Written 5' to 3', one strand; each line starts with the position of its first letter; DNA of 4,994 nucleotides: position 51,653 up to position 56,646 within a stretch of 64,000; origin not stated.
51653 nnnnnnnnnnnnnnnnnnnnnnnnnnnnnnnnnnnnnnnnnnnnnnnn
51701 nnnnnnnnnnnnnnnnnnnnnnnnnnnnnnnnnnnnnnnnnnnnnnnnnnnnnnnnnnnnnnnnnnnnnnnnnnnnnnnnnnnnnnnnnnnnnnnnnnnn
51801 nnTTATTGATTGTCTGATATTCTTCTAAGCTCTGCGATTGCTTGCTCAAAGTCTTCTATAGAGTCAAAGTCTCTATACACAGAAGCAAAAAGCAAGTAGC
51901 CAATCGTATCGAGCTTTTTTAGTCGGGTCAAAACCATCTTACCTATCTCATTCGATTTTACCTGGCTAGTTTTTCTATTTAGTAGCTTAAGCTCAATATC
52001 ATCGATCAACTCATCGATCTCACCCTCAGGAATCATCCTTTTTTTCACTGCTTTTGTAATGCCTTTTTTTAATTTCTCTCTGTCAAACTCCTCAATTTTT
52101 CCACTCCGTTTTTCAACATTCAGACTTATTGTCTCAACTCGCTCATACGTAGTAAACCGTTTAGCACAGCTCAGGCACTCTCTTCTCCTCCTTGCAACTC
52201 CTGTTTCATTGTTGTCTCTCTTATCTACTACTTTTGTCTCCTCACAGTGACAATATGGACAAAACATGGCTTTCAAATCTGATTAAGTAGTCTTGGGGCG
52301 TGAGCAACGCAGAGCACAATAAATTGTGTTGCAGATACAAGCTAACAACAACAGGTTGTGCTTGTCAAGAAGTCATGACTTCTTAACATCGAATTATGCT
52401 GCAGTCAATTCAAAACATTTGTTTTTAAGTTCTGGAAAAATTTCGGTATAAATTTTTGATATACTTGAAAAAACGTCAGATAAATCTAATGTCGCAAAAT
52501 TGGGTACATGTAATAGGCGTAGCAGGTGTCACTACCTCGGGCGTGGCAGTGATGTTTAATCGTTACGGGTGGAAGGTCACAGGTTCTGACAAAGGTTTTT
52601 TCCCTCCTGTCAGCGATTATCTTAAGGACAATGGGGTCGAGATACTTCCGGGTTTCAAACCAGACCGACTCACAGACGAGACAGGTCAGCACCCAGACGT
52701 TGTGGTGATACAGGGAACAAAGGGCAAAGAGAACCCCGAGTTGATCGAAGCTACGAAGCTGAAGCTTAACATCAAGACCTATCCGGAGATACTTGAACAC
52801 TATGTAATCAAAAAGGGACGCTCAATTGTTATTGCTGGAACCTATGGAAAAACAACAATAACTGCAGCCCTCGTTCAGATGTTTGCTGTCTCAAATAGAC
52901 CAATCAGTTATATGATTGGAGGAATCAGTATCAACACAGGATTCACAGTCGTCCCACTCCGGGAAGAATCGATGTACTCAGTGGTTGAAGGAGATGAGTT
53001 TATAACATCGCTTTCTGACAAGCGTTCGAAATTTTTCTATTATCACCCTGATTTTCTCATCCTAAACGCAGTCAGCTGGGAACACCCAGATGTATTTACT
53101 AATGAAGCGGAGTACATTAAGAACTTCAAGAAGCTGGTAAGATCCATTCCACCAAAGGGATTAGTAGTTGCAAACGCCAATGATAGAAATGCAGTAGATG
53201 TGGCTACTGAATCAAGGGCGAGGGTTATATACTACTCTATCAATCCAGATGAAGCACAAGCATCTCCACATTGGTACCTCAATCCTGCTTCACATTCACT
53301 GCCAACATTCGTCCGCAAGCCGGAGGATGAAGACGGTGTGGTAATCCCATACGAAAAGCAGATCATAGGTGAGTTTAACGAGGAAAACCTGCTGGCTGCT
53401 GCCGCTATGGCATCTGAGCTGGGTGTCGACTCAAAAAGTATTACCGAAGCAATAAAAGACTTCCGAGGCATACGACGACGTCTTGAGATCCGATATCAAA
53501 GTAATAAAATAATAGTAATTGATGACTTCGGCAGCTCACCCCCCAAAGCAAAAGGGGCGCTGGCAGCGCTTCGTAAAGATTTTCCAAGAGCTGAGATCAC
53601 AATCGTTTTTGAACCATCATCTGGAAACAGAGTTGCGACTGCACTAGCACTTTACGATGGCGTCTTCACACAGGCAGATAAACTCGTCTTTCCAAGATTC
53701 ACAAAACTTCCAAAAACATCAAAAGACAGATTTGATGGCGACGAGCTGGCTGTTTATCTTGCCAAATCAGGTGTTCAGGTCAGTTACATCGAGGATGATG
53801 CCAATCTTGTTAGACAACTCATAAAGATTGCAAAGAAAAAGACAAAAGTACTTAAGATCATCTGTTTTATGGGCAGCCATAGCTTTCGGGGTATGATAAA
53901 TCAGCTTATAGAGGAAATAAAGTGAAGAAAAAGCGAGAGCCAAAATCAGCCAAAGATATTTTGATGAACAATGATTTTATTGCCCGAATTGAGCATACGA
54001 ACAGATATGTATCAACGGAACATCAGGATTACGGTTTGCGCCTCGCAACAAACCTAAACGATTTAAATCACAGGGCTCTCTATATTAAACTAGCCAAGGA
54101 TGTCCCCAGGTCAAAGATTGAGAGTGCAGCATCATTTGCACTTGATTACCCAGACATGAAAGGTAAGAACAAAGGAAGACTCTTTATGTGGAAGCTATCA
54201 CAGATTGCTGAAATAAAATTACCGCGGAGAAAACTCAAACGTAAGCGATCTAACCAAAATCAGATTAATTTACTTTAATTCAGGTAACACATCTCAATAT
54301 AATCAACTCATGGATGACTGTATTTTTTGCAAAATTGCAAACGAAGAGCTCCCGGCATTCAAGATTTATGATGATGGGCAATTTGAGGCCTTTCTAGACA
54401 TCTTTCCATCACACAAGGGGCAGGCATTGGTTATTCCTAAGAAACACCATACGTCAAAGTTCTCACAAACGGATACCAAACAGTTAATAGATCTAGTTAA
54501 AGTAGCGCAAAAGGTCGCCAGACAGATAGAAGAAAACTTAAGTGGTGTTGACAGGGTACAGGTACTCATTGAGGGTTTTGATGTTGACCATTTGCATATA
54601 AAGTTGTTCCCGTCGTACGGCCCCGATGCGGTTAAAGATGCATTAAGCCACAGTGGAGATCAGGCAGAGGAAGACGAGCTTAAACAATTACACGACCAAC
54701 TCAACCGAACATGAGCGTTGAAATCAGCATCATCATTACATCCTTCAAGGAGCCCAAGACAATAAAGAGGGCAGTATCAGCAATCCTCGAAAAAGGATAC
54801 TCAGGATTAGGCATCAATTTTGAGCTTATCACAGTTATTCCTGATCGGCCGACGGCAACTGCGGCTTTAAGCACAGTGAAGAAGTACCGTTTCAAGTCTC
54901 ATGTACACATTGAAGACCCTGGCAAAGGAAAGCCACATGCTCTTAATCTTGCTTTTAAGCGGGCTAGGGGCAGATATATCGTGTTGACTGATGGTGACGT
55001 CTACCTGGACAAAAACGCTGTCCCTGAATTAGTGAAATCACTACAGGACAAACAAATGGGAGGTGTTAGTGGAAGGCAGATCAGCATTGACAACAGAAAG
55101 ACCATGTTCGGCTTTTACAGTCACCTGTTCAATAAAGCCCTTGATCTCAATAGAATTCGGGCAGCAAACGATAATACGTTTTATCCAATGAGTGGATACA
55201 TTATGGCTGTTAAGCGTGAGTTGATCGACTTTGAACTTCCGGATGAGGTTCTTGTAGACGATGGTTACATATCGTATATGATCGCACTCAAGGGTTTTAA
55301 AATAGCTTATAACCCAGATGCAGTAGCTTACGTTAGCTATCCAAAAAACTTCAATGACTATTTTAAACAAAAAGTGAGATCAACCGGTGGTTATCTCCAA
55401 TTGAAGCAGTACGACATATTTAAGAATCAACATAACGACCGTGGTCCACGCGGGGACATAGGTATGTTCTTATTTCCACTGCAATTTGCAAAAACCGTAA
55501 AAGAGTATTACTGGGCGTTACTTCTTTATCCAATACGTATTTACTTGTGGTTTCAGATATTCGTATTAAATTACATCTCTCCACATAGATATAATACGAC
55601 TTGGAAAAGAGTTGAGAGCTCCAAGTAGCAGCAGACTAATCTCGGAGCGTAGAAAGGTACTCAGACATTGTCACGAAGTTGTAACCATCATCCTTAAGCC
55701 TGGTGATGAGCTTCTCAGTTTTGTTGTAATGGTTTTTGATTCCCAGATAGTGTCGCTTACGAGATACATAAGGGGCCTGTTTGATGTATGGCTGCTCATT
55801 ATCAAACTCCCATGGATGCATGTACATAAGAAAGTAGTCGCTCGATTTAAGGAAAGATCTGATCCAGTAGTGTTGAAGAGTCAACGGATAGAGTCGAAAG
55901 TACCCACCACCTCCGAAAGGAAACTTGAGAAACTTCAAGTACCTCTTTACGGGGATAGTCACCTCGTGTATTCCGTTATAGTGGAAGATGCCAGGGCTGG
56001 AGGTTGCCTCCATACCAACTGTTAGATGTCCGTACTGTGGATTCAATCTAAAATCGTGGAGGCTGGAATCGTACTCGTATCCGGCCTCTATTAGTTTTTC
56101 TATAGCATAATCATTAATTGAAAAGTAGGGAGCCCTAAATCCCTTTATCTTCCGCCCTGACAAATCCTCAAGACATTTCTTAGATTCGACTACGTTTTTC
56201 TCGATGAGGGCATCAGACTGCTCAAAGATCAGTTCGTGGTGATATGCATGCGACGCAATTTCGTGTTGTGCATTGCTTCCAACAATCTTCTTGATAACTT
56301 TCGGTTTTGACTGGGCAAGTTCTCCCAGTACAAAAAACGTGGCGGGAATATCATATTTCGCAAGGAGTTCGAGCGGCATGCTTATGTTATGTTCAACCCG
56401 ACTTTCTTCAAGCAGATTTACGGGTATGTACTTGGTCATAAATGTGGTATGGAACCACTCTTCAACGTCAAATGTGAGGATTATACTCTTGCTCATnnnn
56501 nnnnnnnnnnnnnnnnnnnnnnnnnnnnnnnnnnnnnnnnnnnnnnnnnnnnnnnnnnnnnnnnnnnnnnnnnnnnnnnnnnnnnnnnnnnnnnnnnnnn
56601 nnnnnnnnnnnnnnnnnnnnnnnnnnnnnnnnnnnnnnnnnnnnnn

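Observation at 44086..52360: nrd locus with three complete class II RNR catalytic units, two fused head-to-tail in a 1668-aa polypeptide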

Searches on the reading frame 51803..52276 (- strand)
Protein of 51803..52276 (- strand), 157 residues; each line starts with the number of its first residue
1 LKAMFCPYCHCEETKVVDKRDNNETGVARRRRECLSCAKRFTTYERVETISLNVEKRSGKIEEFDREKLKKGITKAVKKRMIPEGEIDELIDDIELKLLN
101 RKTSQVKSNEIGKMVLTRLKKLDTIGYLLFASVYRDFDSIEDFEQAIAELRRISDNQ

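Call 8: search_protein_families(library=pfam, proteins=[window:51803-52276:-], max_evalue=0.01)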
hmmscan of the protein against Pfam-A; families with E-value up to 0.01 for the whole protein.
window:51803-52276:- (157 aa): 2 families
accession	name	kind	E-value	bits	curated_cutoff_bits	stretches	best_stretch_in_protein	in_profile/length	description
PF03477.21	ATP-cone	-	5.7e-19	68.9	25.8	1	53-138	2-86/88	ATP cone domain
PF22811.2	Zn_ribbon_NrdR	-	2.6e-16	59.7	27.2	1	4-45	1-42/42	Transcriptional repressor NrdR-like, N-terminal domain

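Call 9: search_protein_families(library=ncbifam, proteins=[window:51803-52276:-], max_evalue=0.01)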
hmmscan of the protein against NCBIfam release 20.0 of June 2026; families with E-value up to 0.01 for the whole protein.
window:51803-52276:- (157 aa): 5 families
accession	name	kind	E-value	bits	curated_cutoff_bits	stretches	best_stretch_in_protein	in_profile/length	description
TIGR00244.1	TIGR00244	equivalog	5.3e-47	159.6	124.65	1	4-150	1-147/147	transcriptional regulator NrdR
NF006732.0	PRK09263.1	equivalog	8.2e-05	21.2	657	1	52-142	3-89/712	anaerobic ribonucleoside-triphosphate reductase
NF009028.0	PRK12364.1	equivalog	0.00031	18.9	1377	1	53-119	2-72/842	ribonucleoside-diphosphate reductase subunit alpha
NF005497.0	PRK07111.1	equivalog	0.0016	16.9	764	1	52-122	3-75/746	anaerobic ribonucleoside triphosphate reductase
NF006126.0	PRK08270.1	equivalog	0.003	15.8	548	1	53-135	4-85/684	ribonucleoside triphosphate reductase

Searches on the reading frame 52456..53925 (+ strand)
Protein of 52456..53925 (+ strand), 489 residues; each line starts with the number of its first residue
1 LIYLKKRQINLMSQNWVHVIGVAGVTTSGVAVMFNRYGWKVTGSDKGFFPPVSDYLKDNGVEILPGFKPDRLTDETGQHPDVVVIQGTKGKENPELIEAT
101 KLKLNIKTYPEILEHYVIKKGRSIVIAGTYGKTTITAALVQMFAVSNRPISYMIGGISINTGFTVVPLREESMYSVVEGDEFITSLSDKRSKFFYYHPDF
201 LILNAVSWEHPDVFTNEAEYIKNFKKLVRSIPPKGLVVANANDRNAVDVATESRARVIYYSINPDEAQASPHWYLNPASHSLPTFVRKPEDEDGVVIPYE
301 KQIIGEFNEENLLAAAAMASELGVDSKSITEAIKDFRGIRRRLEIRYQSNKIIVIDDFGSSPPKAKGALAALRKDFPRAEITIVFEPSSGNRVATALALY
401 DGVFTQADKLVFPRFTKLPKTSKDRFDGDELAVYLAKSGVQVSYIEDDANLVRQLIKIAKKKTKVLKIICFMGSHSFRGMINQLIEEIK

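Call 62: search_protein_families(library=pfam, proteins=[window:52456-53925:+], max_evalue=0.001)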
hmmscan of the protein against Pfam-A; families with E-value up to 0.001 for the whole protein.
window:52456-53925:+ (489 aa): 3 families
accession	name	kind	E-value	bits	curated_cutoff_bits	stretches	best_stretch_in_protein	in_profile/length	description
PF08245.18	Mur_ligase_M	-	3.5e-16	60.2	24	1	126-319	1-200/200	Mur ligase middle domain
PF01225.30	Mur_ligase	-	8.6e-12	45.7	21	1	17-115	2-89/95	Mur ligase family, catalytic domain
PF02875.26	Mur_ligase_C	-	5.1e-09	37.5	28.4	1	341-474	1-126/127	Mur ligase, glutamate ligase domain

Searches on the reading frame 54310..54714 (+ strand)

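Call 62: search_protein_families(library=pfam, proteins=[window:54310-54714:+], max_evalue=0.001)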
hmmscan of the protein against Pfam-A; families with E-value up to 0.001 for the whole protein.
window:54310-54714:+ (134 aa): 2 families
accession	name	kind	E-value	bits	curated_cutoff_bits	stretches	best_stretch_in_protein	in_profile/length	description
PF01230.28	HIT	-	5e-16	59.6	21.5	1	12-102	2-95/98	HIT domain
PF11969.13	DcpS_C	-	9e-09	36.2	24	1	4-97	2-97/114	Scavenger mRNA decapping enzyme C-term binding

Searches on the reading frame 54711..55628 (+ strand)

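Call 62: search_protein_families(library=pfam, proteins=[window:54711-55628:+], max_evalue=0.001)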
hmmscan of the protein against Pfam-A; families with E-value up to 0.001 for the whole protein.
window:54711-55628:+ (305 aa): 4 families
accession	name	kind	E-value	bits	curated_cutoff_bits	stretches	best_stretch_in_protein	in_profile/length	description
PF13641.12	Glyco_tranf_2_3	-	1.1e-25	91.4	27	1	5-226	3-229/230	Glycosyltransferase like family 2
PF00535.33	Glycos_transf_2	-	6.5e-14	52.6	23.3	1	6-138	1-130/168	Glycosyl transferase family 2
PF13632.12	Glyco_trans_2_3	-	4.4e-08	33.6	27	1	89-280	1-177/198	Glycosyl transferase family group 2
PF13506.12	Glyco_transf_21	-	8e-06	25.9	21.7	1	76-221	20-169/174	Glycosyl transferase family 21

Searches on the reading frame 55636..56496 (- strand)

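Call 62: search_protein_families(library=pfam, proteins=[window:55636-56496:-], max_evalue=0.001)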
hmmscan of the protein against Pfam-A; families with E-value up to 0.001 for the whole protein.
window:55636-56496:- (286 aa): 3 families
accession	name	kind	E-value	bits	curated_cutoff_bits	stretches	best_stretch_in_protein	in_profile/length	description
PF11959.13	DUF3473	-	1e-23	84.1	29.6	1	168-280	20-128/130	Domain of unknown function (DUF3473)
PF01522.26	Polysacc_deac_1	-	5.3e-22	78.5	23.1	1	4-142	8-123/124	Polysaccharide deacetylase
PF03065.20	Glyco_hydro_57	-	0.00013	21.9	21.2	1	65-142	91-168/291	Glycosyl hydrolase family 57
